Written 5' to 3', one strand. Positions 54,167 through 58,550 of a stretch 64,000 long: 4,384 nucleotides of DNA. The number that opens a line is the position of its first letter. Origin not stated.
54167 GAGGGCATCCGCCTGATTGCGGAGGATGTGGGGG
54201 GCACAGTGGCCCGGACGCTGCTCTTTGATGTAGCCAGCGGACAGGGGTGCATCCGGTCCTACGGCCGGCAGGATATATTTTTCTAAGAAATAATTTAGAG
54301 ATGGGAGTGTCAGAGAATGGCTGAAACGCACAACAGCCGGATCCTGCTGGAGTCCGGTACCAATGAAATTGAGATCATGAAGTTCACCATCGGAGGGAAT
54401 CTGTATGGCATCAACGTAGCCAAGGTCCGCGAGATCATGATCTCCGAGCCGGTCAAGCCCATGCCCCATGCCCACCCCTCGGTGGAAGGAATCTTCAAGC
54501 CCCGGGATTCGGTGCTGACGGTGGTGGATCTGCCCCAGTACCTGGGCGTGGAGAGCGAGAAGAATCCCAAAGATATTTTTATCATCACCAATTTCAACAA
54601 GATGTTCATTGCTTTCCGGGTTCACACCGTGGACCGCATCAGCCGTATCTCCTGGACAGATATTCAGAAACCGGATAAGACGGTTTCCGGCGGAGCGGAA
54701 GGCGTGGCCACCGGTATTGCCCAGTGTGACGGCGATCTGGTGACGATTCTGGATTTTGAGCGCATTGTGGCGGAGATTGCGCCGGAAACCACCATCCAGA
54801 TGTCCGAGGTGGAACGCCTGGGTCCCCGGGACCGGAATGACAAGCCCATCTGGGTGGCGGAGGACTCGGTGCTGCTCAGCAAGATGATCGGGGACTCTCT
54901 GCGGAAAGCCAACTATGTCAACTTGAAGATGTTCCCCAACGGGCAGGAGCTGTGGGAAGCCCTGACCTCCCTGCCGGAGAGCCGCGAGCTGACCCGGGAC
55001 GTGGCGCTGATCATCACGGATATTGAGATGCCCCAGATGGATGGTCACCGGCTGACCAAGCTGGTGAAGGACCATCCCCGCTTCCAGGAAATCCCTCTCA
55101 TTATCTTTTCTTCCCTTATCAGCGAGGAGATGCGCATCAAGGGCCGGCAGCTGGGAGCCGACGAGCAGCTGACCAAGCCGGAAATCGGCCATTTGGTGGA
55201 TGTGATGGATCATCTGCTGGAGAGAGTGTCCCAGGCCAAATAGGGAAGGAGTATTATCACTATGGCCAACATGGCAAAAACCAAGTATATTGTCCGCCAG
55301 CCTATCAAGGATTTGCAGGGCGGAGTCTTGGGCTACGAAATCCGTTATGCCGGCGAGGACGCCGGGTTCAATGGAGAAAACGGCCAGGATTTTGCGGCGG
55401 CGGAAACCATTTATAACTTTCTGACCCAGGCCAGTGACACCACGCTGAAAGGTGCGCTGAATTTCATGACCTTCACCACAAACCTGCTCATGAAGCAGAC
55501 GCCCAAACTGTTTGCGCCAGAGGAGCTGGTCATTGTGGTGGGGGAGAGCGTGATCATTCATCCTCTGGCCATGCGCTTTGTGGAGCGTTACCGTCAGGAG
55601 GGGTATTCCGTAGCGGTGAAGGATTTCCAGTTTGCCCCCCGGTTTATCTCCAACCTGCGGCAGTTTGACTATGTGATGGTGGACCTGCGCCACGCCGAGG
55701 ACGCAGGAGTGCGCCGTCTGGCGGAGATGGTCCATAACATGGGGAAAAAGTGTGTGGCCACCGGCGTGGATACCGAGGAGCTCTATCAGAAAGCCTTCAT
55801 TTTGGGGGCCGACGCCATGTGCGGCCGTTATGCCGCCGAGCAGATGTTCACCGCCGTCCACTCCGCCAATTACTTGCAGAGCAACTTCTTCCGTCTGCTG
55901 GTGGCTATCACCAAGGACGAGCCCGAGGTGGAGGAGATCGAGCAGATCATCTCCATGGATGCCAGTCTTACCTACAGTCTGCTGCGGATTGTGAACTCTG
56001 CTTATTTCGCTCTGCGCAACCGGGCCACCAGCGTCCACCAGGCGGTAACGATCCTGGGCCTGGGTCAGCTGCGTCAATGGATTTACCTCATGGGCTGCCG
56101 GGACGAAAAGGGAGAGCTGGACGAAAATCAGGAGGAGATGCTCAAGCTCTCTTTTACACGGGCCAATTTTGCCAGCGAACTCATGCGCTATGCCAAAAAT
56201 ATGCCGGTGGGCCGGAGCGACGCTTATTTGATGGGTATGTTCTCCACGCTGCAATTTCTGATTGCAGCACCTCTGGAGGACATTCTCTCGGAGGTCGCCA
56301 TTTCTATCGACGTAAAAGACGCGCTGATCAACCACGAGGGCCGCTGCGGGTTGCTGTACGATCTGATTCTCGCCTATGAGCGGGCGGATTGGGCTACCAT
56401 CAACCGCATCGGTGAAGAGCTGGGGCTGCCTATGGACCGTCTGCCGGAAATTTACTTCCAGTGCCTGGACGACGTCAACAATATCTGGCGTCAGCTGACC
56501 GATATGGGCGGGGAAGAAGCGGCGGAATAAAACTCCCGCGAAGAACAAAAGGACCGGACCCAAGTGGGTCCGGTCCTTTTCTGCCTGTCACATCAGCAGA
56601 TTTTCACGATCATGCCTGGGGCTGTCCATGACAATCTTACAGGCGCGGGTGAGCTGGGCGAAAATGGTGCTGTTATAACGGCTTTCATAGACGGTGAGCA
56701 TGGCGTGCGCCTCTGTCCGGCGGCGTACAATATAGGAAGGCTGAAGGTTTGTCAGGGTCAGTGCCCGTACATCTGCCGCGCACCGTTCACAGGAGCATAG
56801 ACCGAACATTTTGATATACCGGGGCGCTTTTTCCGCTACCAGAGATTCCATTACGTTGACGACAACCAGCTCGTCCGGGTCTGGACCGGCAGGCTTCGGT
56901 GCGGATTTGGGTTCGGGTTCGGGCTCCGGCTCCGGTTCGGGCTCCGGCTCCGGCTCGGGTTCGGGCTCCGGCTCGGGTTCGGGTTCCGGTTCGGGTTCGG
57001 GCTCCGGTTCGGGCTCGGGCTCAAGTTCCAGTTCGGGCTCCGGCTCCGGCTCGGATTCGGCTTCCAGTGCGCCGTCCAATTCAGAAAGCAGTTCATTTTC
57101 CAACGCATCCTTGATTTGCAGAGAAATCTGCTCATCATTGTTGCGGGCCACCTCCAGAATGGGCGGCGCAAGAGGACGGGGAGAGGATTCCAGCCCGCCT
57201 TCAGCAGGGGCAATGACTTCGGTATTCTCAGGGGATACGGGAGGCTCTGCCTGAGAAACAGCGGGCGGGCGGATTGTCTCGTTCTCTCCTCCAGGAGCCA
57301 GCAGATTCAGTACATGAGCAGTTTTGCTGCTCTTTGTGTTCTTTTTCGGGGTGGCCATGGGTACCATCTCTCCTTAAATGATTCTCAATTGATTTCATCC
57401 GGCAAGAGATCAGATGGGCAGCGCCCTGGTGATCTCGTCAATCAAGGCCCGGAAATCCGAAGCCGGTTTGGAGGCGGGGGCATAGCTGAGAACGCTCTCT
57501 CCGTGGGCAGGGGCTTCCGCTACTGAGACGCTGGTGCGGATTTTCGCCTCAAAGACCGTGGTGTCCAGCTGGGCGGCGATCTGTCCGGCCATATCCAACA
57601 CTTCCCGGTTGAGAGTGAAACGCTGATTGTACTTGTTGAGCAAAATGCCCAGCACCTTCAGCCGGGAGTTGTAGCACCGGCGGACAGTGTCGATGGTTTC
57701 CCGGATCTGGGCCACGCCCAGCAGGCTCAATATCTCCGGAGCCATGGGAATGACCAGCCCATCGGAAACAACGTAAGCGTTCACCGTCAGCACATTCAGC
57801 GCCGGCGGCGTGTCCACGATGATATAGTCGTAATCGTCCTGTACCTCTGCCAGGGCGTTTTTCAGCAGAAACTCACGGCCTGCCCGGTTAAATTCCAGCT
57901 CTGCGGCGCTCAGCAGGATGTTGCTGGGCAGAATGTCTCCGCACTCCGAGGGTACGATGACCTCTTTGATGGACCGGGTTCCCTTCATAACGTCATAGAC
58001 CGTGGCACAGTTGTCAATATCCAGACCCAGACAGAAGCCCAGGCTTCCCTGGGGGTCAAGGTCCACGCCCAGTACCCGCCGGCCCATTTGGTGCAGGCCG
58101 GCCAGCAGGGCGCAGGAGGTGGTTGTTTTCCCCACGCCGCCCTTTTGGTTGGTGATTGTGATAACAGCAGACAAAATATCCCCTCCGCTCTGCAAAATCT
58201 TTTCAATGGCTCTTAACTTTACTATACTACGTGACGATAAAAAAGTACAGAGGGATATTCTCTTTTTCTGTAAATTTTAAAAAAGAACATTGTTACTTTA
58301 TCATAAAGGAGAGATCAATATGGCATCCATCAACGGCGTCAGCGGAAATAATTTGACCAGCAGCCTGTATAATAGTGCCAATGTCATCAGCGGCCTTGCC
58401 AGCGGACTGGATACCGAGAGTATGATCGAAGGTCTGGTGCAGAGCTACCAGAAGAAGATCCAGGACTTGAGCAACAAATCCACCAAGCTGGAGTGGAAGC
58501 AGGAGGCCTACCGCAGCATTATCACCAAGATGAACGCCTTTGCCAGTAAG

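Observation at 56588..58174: Orphan ParA-type ATPase co-transcribed with a basic-peptide/(EP)n/ComFB adaptor: candidate second-messenger-controlled positioning module for the flagellar or chemotaxis apparatus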

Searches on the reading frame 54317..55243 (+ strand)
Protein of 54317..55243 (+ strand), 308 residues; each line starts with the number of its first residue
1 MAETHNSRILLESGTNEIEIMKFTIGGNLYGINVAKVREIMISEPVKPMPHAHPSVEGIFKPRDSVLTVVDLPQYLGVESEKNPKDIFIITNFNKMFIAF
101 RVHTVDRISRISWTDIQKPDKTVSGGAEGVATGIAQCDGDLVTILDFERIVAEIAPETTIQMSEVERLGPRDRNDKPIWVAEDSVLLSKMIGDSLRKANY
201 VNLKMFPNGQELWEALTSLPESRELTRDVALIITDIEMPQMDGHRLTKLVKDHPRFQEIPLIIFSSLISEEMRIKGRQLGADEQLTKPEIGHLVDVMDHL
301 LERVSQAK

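Call 3: search_protein_families(library=pfam, proteins=[window:54317-55243:+], max_evalue=0.01)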
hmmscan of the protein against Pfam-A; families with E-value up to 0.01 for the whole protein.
window:54317-55243:+ (308 aa): 2 families
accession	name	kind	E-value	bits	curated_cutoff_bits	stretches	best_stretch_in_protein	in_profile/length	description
PF01584.24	CheW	-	2.6e-30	105.3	23.5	1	20-153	2-136/138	CheW-like domain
PF00072.30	Response_reg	-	7.5e-16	58.7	30.2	1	178-290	1-103/111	Response regulator receiver domain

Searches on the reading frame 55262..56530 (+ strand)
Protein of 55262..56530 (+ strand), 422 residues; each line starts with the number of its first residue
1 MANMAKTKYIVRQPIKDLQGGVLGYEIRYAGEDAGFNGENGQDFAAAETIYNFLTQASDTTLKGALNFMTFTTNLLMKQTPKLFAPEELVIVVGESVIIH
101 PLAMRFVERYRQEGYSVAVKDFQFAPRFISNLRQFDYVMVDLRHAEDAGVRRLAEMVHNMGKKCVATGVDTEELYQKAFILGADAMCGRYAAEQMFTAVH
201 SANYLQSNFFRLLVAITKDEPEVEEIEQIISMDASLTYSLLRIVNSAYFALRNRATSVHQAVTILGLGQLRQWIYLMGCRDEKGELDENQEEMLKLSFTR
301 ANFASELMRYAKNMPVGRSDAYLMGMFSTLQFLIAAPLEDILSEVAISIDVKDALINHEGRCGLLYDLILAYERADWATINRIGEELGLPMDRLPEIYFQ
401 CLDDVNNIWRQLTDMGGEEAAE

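Call 3: search_protein_families(library=pfam, proteins=[window:55262-56530:+], max_evalue=0.01)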
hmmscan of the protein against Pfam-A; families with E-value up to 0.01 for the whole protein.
window:55262-56530:+ (422 aa): 2 families
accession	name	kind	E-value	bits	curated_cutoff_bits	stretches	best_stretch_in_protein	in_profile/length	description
PF08668.18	HDOD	-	1.5e-21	77.2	22.9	1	207-330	6-130/196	HDOD domain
PF00563.25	EAL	-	4.6e-11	43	31.3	1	83-193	113-235/236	EAL domain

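Call 7: search_protein_families(library=ncbifam, proteins=[window:55262-56530:+], max_evalue=0.01)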
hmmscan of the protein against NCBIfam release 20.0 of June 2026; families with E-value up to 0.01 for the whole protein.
window:55262-56530:+ (422 aa): 0 families

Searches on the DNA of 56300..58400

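Call 78: search_rna_families(source=window, start=56300, end=58400, threshold=evalue, max_evalue=1)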
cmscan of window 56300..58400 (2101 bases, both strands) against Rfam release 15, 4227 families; matches with E-value up to 1: 5.
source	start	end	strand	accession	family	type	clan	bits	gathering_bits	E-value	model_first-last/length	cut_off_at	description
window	56980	57059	+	RF03525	mir-1343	Gene; miRNA;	-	24.3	51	0.4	1-82/82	no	mir-1343 microRNA precursor family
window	56547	56580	-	RF02346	ar35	Gene; sRNA;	-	22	45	0.2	107-140/144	no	Alphaproteobacterial sRNA ar35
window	56547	56580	+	RF02346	ar35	Gene; sRNA;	-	21.5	45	0.25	107-140/144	no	Alphaproteobacterial sRNA ar35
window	56547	56580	+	RF00506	Thr_leader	Cis-reg; leader;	-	20.6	55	0.73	82-114/118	no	Threonine operon leader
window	56545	56582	-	RF01939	mir-761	Gene; miRNA;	-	20.5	82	0.52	1-65/65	no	mir-761 microRNA precursor family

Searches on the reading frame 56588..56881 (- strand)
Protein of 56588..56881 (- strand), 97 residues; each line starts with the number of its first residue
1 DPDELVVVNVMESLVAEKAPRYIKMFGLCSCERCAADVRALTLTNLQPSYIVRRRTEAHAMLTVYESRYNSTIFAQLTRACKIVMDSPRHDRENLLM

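Call 63: search_solved_structures(query=window:56588-56881:-, max_evalue=10, show_alignments=3)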
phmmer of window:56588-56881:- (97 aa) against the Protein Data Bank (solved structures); distinct sequences matched with E-value up to 10: 1.
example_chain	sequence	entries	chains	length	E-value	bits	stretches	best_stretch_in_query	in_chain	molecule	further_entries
4wai_A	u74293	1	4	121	6.8e-07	32.9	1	6-89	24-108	ComF operon protein 2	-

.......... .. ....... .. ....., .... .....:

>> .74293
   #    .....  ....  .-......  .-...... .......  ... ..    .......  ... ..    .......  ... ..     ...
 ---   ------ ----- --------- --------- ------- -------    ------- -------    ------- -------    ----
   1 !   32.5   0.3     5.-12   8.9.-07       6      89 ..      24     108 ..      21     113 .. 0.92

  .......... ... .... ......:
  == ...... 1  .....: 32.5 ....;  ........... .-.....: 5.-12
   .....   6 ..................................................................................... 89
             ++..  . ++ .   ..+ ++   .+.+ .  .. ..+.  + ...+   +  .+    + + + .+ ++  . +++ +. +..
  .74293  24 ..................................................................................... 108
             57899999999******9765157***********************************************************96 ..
